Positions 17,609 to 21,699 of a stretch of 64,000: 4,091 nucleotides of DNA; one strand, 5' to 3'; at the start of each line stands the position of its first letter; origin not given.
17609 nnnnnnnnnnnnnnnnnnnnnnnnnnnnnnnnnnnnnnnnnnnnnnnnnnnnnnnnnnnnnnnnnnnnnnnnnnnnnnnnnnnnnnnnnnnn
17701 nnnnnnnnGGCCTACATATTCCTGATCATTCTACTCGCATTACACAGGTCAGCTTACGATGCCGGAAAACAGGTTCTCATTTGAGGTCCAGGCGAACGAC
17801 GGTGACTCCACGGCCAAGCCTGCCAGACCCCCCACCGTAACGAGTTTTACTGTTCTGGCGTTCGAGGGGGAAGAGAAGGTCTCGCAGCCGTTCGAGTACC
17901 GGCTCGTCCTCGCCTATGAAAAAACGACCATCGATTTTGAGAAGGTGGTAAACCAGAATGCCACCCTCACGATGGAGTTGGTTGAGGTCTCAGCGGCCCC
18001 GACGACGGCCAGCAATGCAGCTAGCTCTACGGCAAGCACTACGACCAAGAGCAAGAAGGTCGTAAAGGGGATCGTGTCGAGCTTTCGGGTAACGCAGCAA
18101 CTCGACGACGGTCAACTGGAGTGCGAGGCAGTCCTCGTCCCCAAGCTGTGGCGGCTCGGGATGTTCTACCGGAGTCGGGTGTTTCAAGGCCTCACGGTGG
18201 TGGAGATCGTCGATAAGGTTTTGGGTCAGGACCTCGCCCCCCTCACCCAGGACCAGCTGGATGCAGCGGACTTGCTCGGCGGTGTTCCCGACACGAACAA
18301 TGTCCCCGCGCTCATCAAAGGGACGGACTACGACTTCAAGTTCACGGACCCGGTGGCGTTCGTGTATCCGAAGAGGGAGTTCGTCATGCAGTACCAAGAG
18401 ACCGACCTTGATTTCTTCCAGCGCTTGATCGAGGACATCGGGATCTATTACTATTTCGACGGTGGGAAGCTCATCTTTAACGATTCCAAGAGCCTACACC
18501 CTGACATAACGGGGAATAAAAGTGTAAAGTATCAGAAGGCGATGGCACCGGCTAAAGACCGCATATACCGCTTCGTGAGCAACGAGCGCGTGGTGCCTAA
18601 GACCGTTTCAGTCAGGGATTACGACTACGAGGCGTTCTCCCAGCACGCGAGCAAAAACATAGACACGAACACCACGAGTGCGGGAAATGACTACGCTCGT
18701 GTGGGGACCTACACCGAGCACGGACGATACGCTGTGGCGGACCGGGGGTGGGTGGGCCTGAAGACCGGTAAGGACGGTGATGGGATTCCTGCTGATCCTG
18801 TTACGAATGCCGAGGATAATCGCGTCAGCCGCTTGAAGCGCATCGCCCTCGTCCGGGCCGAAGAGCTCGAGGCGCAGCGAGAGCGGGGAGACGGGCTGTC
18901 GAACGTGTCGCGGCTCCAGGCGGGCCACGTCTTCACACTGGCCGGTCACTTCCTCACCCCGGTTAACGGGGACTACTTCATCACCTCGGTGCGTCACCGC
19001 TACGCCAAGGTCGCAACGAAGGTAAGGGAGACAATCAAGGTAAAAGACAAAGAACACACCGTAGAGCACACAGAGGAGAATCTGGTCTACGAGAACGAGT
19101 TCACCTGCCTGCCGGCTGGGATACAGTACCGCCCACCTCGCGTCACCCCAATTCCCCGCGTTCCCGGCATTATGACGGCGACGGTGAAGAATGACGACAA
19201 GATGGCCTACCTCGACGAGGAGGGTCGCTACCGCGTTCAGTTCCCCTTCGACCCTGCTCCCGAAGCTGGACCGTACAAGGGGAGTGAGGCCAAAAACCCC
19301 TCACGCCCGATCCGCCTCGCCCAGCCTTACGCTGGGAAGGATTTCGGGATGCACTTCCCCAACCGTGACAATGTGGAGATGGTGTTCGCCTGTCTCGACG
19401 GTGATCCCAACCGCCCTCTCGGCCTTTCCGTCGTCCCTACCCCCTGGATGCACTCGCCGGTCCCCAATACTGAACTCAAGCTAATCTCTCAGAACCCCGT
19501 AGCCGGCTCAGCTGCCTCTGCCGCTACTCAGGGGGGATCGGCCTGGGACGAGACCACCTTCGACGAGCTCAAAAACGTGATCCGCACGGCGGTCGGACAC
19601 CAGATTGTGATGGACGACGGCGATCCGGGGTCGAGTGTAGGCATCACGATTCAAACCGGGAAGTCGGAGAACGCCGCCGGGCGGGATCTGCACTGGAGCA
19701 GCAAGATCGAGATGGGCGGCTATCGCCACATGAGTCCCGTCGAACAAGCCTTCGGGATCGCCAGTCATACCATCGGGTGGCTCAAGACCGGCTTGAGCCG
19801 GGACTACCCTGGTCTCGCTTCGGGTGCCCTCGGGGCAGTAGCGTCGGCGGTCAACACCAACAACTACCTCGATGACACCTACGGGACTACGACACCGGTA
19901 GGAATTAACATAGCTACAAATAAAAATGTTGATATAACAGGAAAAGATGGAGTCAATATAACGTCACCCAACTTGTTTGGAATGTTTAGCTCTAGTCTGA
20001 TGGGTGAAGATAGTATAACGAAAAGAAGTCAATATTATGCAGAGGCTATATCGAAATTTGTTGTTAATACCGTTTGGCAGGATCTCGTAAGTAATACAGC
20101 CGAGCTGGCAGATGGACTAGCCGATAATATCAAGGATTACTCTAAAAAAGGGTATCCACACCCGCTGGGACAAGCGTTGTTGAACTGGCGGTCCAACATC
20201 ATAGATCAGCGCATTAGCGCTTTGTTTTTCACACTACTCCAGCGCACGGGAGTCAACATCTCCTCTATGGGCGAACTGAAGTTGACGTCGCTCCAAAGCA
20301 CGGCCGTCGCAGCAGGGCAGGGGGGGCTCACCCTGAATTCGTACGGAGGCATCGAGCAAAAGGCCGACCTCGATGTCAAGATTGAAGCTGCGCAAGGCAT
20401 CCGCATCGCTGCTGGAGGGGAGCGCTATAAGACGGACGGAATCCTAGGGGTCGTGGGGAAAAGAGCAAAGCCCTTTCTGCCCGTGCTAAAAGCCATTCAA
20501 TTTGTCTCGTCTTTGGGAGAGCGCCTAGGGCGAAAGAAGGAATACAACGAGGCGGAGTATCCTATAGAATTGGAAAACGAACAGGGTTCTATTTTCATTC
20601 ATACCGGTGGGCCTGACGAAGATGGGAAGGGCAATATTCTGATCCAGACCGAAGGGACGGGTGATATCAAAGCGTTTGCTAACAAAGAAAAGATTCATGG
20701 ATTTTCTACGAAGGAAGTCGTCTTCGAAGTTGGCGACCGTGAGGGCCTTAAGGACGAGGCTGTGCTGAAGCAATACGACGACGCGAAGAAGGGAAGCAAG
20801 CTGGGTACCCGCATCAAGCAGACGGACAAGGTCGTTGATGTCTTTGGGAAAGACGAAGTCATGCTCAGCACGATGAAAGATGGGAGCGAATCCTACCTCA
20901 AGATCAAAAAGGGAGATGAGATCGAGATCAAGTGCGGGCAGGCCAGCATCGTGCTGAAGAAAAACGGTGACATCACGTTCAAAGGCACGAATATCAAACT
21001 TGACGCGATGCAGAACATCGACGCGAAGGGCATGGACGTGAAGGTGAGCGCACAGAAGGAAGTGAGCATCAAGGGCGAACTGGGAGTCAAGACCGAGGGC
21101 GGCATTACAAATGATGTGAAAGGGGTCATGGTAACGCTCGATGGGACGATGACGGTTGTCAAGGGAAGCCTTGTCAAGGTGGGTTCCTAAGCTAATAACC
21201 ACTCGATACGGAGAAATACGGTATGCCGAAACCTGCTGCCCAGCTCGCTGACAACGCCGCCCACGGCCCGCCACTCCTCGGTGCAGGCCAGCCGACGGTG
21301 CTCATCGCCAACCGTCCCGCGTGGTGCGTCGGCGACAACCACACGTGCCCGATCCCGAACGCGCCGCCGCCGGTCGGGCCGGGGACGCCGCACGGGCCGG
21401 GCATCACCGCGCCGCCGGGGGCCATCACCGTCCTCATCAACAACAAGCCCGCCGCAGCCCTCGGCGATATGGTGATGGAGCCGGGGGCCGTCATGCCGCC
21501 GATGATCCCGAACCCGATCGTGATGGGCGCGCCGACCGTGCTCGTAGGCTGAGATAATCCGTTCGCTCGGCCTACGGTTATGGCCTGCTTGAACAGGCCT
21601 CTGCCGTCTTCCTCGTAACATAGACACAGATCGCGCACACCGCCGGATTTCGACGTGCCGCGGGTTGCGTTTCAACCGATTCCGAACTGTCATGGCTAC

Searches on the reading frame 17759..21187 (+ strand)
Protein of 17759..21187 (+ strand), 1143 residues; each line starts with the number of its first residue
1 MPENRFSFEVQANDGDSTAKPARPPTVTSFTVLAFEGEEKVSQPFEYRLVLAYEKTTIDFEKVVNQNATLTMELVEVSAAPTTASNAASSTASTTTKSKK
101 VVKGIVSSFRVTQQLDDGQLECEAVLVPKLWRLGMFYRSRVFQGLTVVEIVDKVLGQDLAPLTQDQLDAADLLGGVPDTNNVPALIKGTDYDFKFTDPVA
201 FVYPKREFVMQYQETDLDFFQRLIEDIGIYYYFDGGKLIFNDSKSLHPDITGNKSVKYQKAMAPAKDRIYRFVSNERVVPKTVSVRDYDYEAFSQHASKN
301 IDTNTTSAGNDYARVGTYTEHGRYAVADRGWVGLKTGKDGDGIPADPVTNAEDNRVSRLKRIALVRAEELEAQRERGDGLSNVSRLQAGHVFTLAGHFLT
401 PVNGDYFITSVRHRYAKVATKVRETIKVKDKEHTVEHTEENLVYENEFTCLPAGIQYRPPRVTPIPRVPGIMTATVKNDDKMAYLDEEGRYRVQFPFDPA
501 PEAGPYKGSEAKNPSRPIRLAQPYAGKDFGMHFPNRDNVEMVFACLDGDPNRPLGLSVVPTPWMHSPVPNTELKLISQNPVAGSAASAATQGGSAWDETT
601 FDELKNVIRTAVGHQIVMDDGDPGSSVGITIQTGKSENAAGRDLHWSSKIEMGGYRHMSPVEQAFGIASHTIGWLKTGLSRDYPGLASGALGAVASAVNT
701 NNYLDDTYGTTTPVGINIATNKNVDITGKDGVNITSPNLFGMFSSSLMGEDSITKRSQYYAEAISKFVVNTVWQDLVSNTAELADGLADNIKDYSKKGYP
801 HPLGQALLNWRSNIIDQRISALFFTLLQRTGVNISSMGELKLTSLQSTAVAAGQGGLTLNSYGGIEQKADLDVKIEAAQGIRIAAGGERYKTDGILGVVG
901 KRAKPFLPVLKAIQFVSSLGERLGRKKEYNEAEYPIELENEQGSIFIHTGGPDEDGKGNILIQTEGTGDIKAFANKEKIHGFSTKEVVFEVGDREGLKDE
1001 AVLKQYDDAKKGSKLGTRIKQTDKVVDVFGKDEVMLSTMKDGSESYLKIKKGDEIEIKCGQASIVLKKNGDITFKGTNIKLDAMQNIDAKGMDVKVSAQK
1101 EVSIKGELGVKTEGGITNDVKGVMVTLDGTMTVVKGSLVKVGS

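Call 8: search_protein_families(library=pfam, proteins=[window:17759-21187:+], max_evalue=0.01)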
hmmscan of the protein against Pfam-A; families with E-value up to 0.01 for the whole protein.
window:17759-21187:+ (1143 aa): 1 family
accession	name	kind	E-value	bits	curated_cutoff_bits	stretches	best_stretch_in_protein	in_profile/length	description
PF05954.17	Phage_GPD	-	3e-58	197.9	30.1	1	39-416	2-302/305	Phage tail baseplate hub (GPD)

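Call 9: search_protein_families(library=ncbifam, proteins=[window:17759-21187:+], max_evalue=0.1)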
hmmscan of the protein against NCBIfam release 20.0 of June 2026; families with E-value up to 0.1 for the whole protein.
window:17759-21187:+ (1143 aa): 3 families
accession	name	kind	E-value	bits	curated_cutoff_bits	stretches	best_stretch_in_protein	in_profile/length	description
TIGR03361.1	VI_Rhs_Vgr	subfamily_domain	9e-70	235.7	186.35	3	357-559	260-443/513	type VI secretion system tip protein TssI/VgrG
TIGR01646.1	vgr_GE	subfamily_domain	1.4e-64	218.9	121.8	2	190-555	108-425/480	type VI secretion system tip protein VgrG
NF041249.1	T6SS_TssI_Fran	equivalog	7.7e-06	26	100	1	1051-1133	80-160/163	type VI secretion system tip protein TssI/VgrG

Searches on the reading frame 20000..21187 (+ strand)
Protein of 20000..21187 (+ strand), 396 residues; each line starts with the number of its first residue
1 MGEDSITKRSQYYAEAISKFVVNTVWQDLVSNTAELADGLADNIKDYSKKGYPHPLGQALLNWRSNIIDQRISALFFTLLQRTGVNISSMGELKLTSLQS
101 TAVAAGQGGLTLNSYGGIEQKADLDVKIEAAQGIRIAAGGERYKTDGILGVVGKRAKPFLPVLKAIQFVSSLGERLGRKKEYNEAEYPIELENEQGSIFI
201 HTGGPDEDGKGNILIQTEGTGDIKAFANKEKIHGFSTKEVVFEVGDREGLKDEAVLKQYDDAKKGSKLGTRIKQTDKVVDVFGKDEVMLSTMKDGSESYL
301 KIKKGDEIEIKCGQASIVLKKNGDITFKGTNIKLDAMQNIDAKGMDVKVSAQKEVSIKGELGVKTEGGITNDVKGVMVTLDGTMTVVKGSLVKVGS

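Call 36: search_protein_families(library=pfam, proteins=[window:20000-21187:+], max_evalue=0.1)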
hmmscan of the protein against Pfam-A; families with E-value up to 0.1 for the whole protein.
window:20000-21187:+ (396 aa): 2 families
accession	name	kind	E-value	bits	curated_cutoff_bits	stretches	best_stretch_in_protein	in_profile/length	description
PF10106.14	DUF2345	-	0.0038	17.5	30.7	0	102-141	81-121/151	Uncharacterized protein conserved in bacteria (DUF2345)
PF06536.16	Av_adeno_fibre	-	0.024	14.9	22.7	1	339-383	19-56/56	Avian adenovirus fibre, N-terminal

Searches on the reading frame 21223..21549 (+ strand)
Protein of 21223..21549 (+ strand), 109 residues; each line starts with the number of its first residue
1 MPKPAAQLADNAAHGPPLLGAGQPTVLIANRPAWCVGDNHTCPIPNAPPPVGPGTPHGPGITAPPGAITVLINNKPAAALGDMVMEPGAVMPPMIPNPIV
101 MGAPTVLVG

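Call 36: search_protein_families(library=pfam, proteins=[window:21223-21549:+], max_evalue=0.1)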
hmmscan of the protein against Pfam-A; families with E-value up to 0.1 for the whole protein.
window:21223-21549:+ (109 aa): 1 family
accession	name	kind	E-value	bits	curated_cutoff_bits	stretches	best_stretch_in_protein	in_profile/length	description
PF05488.18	PAAR_motif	-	2.3e-13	50.6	27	2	52-109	2-51/70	PAAR motif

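Call 49: find_related_loci(query=A4, collection=genome_contigs, flank=10000)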
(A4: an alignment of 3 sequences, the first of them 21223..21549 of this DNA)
Query A4 (109 aa) in genome_contigs; peptide patterns used: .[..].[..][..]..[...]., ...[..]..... (x = any residue, [..] = any of these).
75 stretches matched a pattern; 31 encode a relative of the query (tblastn E <= 1e-3); 31 distinct loci.
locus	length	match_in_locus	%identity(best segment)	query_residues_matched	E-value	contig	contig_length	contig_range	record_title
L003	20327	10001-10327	92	1-109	8e-60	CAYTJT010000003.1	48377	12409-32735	MAG TPA_asm: uncultured Rhodothermales bacterium isolate SRP063590_co1_118 genome assembly, contig: NODE_647_length_4837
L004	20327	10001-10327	91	1-109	1e-57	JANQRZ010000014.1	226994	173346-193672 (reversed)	MAG: Rhodothermales bacterium isolate IP29b_bin.81 k99_3080010, whole genome shotgun sequence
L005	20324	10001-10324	78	1-108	8e-36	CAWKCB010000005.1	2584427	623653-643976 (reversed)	MAG: uncultured Bacteroidetes bacterium isolate MFD03250.bin.1.116 genome assembly, contig: contig_6117, whole genome sh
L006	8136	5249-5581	63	1-108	2e-35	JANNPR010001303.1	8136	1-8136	MAG: Planctomycetota bacterium isolate SOY_34_concoct_338_sub SOY_34_k141_3394723, whole genome shotgun sequence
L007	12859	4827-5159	63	1-108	5e-35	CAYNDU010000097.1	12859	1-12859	MAG TPA_asm: uncultured Pirellulaceae bacterium isolate binchicken_co275_71 genome assembly, contig: NODE_7209_length_12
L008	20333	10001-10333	61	1-108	9e-35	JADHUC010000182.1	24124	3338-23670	MAG: Pirellulaceae bacterium isolate BS150m-G36 BS-150m-C1742, whole genome shotgun sequence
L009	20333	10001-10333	63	1-108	1e-34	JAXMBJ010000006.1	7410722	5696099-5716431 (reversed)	MAG: Pirellulales bacterium isolate STL-PLA33 C1.16.fa-6, whole genome shotgun sequence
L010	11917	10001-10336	61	1-109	1e-33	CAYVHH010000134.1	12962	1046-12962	MAG TPA_asm: uncultured bacterium isolate binchicken_co279_234 genome assembly, contig: k141_4637631, whole genome shotg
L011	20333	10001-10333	61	1-108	3e-33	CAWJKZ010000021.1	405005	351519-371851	MAG: uncultured Acidobacteriota bacterium isolate MFD05942.bin.2.47 genome assembly, contig: contig_63, whole genome sho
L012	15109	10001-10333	60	1-108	2e-33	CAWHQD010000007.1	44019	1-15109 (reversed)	MAG: uncultured beta proteobacterium isolate MFD08497.bin.2.149 genome assembly, contig: contig_126384, whole genome sho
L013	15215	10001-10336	60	1-109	6e-33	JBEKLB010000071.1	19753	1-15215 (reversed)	MAG: Bryobacteraceae bacterium isolate SPRUCE 360 SPRUCE_360_71, whole genome shotgun sequence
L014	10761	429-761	61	1-108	1e-32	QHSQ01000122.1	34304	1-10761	MAG: Candidatus Rokuibacteriota bacterium isolate AR27 14_0903_09_40cm_scaffold_462_curated, whole genome shotgun sequen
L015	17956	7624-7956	60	1-108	2e-32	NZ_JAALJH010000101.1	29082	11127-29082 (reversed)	Aquisphaera insulae strain JC669 101, whole genome shotgun sequence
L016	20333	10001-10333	62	1-108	7e-32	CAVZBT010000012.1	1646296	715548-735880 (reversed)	MAG: uncultured Acidobacteriota bacterium isolate MFD00905.bin.2.153 genome assembly, contig: contig_4865, whole genome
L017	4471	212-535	70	1-108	4e-31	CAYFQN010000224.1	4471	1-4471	MAG TPA_asm: uncultured Rhodothermales bacterium isolate ERP107533_co1_159 genome assembly, contig: NODE_26738_length_44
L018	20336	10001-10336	56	1-108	5e-31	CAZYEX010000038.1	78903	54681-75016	MAG TPA_asm: uncultured Phycisphaera sp. isolate binchicken_co165_75 genome assembly, contig: k141_2327084, whole genome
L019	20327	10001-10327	71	1-109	9e-31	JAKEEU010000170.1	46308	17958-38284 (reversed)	MAG: candidate division KSB1 bacterium isolate PMV_1_maxbin.001 PMV_1_maxbin.001.k101_688982, whole genome shotgun seque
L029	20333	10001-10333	63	1-108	1e-23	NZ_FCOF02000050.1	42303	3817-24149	Caballeronia catudaia isolate LMG 29318, whole genome shotgun sequence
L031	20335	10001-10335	66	1-109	4e-26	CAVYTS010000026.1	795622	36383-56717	MAG: uncultured Acidobacteriaceae bacterium isolate MFD05521.bin.1.38 genome assembly, contig: contig_5157, whole genome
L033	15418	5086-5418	61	1-108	2e-21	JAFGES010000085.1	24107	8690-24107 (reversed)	MAG: Desulfobacterales bacterium isolate Zod_Metabat.1250 k87_9716107, whole genome shotgun sequence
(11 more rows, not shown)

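Call 54: search_protein_families(library=pfam, proteins=[L033:5086-8973:+, L033:9020-9658:+, L033:9658-10554:+, L033:10577-11647:+, L033:11694-13439:+, L033:13495-14226:+, L029:10410-13838:+, L029:13798-14466:+, L029:14658-15986:+, L029:17870-19921:+], max_evalue=0.001)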
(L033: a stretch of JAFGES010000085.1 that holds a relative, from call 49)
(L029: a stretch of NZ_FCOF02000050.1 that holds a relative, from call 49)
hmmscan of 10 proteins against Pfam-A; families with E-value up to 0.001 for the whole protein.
L033:5086-8973:+ (1296 aa): 5 families
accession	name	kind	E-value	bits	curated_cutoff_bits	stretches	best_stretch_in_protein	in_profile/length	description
PF05593.20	RHS_repeat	-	9.7e-66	217.5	22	4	936-972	1-37/38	RHS Repeat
PF20148.4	DUF6531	-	4.4e-20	72.2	24.1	1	134-191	1-59/74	Domain of unknown function (DUF6531)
PF05488.18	PAAR_motif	-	6.3e-13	49.2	27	2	8-88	1-63/70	PAAR motif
PF25023.1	TEN_YD-shell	-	4e-08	32.2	50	0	482-623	620-754/909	Teneurin YD-shell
PF03527.20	RHS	-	4e-05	23.8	27.9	1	1046-1068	1-23/38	RHS protein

L033:9020-9658:+ (213 aa): 0 families

L033:9658-10554:+ (299 aa): 6 families
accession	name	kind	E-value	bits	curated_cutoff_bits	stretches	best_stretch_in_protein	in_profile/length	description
PF00805.28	Pentapeptide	-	1.2e-72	239.3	20.2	8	77-115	1-39/40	Pentapeptide repeats (8 copies)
PF13599.13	Pentapeptide_4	-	9e-29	99.8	38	3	93-167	2-76/78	Pentapeptide repeat region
PF13576.12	Pentapeptide_3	-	1.4e-22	80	27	3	90-130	2-45/48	Pentapeptide repeats (9 copies)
PF25296.1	Decapeptide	-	1.6e-07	31.5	45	1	28-83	16-71/74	Decapeptide repeat region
PF23894.2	LD_SV2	-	3.2e-05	24.6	29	0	175-236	28-89/92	SV2A/B/C luminal domain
PF05264.16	CfAFP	-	0.00012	22.5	25.9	0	75-140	15-80/137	Choristoneura fumiferana antifreeze protein (CfAFP)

L033:10577-11647:+ (357 aa): 1 family
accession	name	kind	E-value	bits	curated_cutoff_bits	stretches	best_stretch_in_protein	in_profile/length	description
PF09937.14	DUF2169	-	6e-82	275.8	25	1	21-337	2-294/294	Uncharacterized protein conserved in bacteria (DUF2169)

L033:11694-13439:+ (582 aa): 5 families
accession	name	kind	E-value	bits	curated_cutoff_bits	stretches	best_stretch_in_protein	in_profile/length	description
PF00069.31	Pkinase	-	2.1e-51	175.3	31.7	1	21-268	2-253/263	Protein kinase domain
PF07714.23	PK_Tyr_Ser-Thr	-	2.1e-33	116.2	23.1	1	21-266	2-248/258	Protein tyrosine and serine/threonine kinase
PF01636.29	APH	-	4.4e-06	27.1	23.2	0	127-162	158-194/239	Phosphotransferase enzyme family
PF14531.12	Kinase-like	-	1.1e-05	25.3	25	1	135-266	162-289/289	Kinase-like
PF03109.22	ABC1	-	1.5e-05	24.7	22.9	1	92-167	142-216/244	ABC1 atypical kinase-like domain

L033:13495-14226:+ (244 aa): 1 family
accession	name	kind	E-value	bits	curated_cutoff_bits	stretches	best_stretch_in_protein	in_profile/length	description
PF03783.19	CsgG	-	4.9e-43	147.3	20.8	1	46-236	6-201/210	Curli production assembly/transport component CsgG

L029:10410-13838:+ (1143 aa): 3 families
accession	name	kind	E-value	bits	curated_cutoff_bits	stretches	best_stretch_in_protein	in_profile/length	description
PF05593.20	RHS_repeat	-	3.3e-76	250.9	22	7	458-494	1-37/38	RHS Repeat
PF20148.4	DUF6531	-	5e-19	68.8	24.1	1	3-72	3-73/74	Domain of unknown function (DUF6531)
PF25023.1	TEN_YD-shell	-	3.2e-15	55.7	50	1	686-841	579-737/909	Teneurin YD-shell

L029:13798-14466:+ (223 aa): 1 family
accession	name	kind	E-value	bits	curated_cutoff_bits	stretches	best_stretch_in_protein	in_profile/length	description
PF09346.15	SMI1_KNR4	-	2.6e-05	25.3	25.4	1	77-212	19-124/125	SMI1 / KNR4 family (SUKH-1)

L029:14658-15986:+ (443 aa): 4 families
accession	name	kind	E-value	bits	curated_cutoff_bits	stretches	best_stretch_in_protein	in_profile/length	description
PF00805.28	Pentapeptide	-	1.6e-46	155.8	20.2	6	253-291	1-39/40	Pentapeptide repeats (8 copies)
PF13599.13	Pentapeptide_4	-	2e-24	85.9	38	2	213-289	1-77/78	Pentapeptide repeat region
PF13576.12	Pentapeptide_3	-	2e-18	66.8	27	2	252-294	3-48/48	Pentapeptide repeats (9 copies)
PF23894.2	LD_SV2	-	9.7e-05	23.1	29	0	297-375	10-87/92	SV2A/B/C luminal domain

L029:17870-19921:+ (684 aa): 20 families
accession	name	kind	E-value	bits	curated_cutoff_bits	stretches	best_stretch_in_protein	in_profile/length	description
PF00515.34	TPR_1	-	1.4e-40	135.9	27.8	3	174-206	1-33/34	Tetratricopeptide repeat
PF07719.23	TPR_2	-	3.9e-36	120.6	27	4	174-206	1-33/34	Tetratricopeptide repeat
PF13414.12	TPR_11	-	7.6e-34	115.6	26.8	3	181-221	1-41/42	TPR repeat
PF13432.12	TPR_16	-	1.2e-33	115.6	32.7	4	77-138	2-63/65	Tetratricopeptide repeat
PF13424.12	TPR_12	-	7.6e-30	103.4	30.1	5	74-137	5-76/77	Tetratricopeptide repeat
PF13181.12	TPR_8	-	7e-29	97.9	25.7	2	74-104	3-33/34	Tetratricopeptide repeat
PF13431.12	TPR_17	-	5.5e-28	95.3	24.4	1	95-126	2-33/34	Tetratricopeptide repeat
PF14559.12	TPR_19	-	2.3e-25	89.1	25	3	155-211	6-62/68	Tetratricopeptide repeat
PF13428.12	TPR_14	-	1.1e-22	78.7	23.5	2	74-114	3-43/44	Tetratricopeptide repeat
PF13176.12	TPR_7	-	1.8e-18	65.4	27.9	1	74-107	1-34/36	Tetratricopeptide repeat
PF13374.12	TPR_10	-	2.3e-14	53.3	27.5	2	74-103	4-33/42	Tetratricopeptide repeat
PF23914.1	TPR_CcmH_CycH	-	2.3e-09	37.7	42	0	96-200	40-147/158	Cytochrome c-type biogenesis protein H TPR domain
PF12895.13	ANAPC3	-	5.9e-09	36.5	27.2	1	8-61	27-79/82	Anaphase-promoting complex, cyclosome, subunit 3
PF13174.12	TPR_6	-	9e-08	32.7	26.3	0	43-70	5-32/33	Tetratricopeptide repeat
PF24575.1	TPR_Slam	-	2.3e-07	31.6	35.2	0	182-231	55-104/104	Surface lipoprotein assembly modifier, N-terminal TPR repeats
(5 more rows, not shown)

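Call 67: search_protein_families(library=pfam, proteins=[L008:14001-14651:+, L018:13872-14591:+, L016:14491-15066:+, L031:14513-15082:+, L019:13851-14351:+, L014:4133-4771:+, L014:4774-5427:+], max_evalue=0.01)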
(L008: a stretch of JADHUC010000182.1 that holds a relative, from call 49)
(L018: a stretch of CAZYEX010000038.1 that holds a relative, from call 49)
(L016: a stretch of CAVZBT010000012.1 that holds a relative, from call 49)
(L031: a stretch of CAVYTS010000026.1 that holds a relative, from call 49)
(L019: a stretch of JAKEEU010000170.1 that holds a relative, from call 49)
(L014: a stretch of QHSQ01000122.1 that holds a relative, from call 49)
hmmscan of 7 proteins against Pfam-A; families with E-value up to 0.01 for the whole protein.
L008:14001-14651:+ (217 aa): 3 families
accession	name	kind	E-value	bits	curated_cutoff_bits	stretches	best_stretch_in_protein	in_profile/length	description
PF14568.11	SUKH_6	-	1.5e-11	45.3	27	1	51-190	2-119/119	SMI1-KNR4 cell-wall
PF09346.15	SMI1_KNR4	-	1.6e-11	45.3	25.4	1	47-191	1-124/125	SMI1 / KNR4 family (SUKH-1)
PF14567.11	SUKH_5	-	2.1e-06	28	27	1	47-113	21-88/142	SMI1-KNR4 cell-wall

L018:13872-14591:+ (240 aa): 3 families
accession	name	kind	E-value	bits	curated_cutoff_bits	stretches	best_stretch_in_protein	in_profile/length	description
PF09346.15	SMI1_KNR4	-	2.4e-16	60.9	25.4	1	74-219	1-125/125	SMI1 / KNR4 family (SUKH-1)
PF14568.11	SUKH_6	-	1.7e-11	45.1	27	1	78-217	2-119/119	SMI1-KNR4 cell-wall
PF14567.11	SUKH_5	-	8.5e-09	35.8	27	2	160-219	84-139/142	SMI1-KNR4 cell-wall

L016:14491-15066:+ (192 aa): 0 families

L031:14513-15082:+ (190 aa): 0 families

L019:13851-14351:+ (167 aa): 1 family
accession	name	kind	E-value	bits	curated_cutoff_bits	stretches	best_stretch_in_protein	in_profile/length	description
PF14085.11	DUF4265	-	1.4e-20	73.9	27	1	24-138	1-109/115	Domain of unknown function (DUF4265)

L014:4133-4771:+ (213 aa): 6 families
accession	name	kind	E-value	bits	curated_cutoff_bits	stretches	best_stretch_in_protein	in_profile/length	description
PF13646.12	HEAT_2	-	2e-25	89.3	27.7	2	120-204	2-87/88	HEAT repeats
PF03130.22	HEAT_PBS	-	1.4e-14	53.3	20.9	3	164-188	1-25/27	PBS lyase HEAT-like repeat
PF02985.28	HEAT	-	1.9e-13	49.7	23.5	1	153-175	5-27/31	HEAT repeat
PF13513.12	HEAT_EZ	-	8.7e-08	33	27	0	178-207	27-55/55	HEAT-like repeat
PF00514.29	Arm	-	0.0016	18.9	20.6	0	180-201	13-34/41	Armadillo/beta-catenin-like repeat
PF25767.1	ARM_TBCD_2nd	-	0.0058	16.5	29.7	0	149-188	78-117/245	Tubulin-specific chaperone D-like, ARM repeats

L014:4774-5427:+ (218 aa): 1 family
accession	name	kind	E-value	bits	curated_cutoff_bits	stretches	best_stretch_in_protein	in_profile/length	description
PF14124.11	DUF4291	-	6.8e-63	212.2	27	1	15-191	1-180/180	Domain of unknown function (DUF4291)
